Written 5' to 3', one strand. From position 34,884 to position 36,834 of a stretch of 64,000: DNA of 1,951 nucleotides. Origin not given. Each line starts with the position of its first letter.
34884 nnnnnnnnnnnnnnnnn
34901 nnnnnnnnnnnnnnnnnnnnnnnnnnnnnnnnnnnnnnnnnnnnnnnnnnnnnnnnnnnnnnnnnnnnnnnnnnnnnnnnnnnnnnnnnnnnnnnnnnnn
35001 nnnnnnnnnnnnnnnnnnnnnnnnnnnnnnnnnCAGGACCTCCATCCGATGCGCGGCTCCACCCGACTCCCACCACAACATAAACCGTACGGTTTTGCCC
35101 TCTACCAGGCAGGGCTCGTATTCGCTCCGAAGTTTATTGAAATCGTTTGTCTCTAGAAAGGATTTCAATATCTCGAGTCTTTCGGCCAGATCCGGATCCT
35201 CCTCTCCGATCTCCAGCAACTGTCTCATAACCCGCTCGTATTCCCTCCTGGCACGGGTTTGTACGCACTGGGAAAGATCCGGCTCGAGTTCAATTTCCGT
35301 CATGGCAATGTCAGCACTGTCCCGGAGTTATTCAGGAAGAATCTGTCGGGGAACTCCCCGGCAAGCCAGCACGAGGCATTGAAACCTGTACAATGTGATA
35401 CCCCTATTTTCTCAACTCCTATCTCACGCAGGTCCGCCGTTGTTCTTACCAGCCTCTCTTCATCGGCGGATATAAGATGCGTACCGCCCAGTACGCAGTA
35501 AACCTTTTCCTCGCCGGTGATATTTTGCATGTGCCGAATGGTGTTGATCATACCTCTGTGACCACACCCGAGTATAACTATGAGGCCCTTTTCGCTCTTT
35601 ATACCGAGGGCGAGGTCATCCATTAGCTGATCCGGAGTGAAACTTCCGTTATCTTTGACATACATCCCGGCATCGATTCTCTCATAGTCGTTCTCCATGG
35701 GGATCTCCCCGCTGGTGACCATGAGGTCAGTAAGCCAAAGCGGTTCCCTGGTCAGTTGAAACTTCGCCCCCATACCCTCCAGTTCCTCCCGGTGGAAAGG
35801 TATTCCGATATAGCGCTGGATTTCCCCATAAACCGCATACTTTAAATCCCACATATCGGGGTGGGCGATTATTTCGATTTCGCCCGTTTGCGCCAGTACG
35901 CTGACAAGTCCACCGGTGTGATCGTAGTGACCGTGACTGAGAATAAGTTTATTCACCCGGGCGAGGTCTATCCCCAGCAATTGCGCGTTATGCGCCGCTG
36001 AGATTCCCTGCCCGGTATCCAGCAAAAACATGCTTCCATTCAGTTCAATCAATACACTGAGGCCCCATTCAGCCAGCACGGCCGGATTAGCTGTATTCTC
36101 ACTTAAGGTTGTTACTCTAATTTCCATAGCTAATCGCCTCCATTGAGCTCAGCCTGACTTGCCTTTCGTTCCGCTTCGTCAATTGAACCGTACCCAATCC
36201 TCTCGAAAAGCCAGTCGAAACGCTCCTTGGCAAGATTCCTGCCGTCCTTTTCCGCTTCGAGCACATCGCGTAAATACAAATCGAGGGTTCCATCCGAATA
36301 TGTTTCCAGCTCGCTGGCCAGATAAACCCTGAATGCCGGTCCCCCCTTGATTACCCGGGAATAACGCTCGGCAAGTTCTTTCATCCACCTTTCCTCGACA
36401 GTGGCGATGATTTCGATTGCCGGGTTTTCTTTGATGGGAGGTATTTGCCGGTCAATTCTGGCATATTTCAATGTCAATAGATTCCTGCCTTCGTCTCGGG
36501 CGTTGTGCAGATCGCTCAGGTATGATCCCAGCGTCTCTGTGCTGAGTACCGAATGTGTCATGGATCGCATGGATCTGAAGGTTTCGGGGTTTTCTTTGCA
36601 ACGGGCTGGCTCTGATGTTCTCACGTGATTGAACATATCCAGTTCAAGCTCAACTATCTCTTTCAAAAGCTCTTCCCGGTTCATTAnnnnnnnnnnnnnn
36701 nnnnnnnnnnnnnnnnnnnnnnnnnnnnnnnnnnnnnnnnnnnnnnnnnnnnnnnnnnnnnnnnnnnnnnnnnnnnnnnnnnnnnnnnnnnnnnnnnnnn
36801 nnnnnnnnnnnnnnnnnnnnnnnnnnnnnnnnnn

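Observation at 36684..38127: Tandem, strongly diverged paralogous proteins of unknown family with a tiny acidic ORF between them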

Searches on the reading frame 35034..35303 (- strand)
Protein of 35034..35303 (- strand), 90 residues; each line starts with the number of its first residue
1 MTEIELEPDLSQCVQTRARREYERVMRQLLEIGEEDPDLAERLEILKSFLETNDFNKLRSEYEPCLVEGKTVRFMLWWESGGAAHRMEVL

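Call 4: search_protein_families(library=pfam, proteins=[window:35034-35303:-], max_evalue=1)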
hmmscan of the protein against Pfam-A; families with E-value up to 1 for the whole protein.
window:35034-35303:- (90 aa): 3 families
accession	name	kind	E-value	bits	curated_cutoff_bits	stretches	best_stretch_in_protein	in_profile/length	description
PF16416.11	GUN4_N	-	0.028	14.7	24.3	1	9-75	12-66/83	ARM-like repeat domain, GUN4-N terminal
PF21825.2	crAss001_48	-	0.079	13.3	24.8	1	34-62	9-36/61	crAss001_48 related protein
PF00482.28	T2SSF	-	0.095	13.1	25.2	1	9-58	47-96/125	Type II secretion system (T2SS), protein F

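Call 5: search_protein_families(library=ncbifam, proteins=[window:35034-35303:-], max_evalue=1)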
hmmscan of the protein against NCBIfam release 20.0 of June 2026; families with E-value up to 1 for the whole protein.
window:35034-35303:- (90 aa): 0 families

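Call 80: search_protein_families(library=padloc, proteins=[window:35034-35303:-], max_evalue=0.01)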
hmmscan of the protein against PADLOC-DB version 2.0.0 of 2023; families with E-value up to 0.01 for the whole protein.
window:35034-35303:- (90 aa): 0 families

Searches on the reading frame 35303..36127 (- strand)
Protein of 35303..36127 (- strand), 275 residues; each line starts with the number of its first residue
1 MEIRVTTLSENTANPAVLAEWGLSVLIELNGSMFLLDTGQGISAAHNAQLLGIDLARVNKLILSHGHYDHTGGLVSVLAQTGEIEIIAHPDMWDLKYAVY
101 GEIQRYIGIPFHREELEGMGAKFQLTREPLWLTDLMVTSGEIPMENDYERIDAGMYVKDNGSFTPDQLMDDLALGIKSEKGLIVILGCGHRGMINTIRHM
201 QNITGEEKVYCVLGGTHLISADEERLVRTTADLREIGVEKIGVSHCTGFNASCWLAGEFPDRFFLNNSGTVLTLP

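Call 70: search_protein_families(library=ncbifam, proteins=[window:35303-36127:-], max_evalue=0.00001)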
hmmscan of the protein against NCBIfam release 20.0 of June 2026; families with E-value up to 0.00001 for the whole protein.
window:35303-36127:- (275 aa): 5 families
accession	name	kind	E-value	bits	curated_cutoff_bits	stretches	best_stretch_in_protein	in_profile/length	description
NF041257.1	GntH_guanitoxin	equivalog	1.9e-08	33.5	333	1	2-79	12-89/374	guanitoxin biosynthesis MBL fold metallo-hydrolase GntH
NF000801.0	PRK00055.1-3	equivalog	1.6e-07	30.7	252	1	23-82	21-78/307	ribonuclease Z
NF008580.0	PRK11539.1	equivalog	4.4e-07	28.7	969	1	22-111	513-607/758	ComEC family protein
TIGR02651.1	RNase_Z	equivalog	5.3e-07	29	292.95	1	24-81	20-75/302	ribonuclease Z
NF000427.2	blaCAU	exception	7.8e-06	25.3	500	0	27-92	31-100/262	CAU/MBL1b family subclass B3 metallo-beta-lactamase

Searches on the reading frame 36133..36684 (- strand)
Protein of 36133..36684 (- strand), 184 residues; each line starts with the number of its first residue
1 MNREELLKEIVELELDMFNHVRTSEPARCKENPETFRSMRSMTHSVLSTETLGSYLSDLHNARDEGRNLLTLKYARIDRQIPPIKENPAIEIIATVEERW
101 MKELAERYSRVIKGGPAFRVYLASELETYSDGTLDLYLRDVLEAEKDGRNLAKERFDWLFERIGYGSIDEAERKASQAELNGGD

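Call 4: search_protein_families(library=pfam, proteins=[window:36133-36684:-], max_evalue=1)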
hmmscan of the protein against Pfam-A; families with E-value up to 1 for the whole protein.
window:36133-36684:- (184 aa): 1 family
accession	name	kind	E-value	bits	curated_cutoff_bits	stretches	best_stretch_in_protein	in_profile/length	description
PF13526.11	DUF4125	-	1.1e-48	166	25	1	4-172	1-196/197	Protein of unknown function (DUF4125)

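Call 5: search_protein_families(library=ncbifam, proteins=[window:36133-36684:-], max_evalue=1)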
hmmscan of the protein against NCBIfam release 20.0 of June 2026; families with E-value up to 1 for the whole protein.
window:36133-36684:- (184 aa): 0 families

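Call 70: search_protein_families(library=ncbifam, proteins=[window:36133-36684:-], max_evalue=0.00001)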
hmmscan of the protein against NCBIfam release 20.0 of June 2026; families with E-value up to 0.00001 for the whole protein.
window:36133-36684:- (184 aa): 0 families

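Call 80: search_protein_families(library=padloc, proteins=[window:36133-36684:-], max_evalue=0.01)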
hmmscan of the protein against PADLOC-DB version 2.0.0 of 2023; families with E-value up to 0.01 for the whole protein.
window:36133-36684:- (184 aa): 0 families
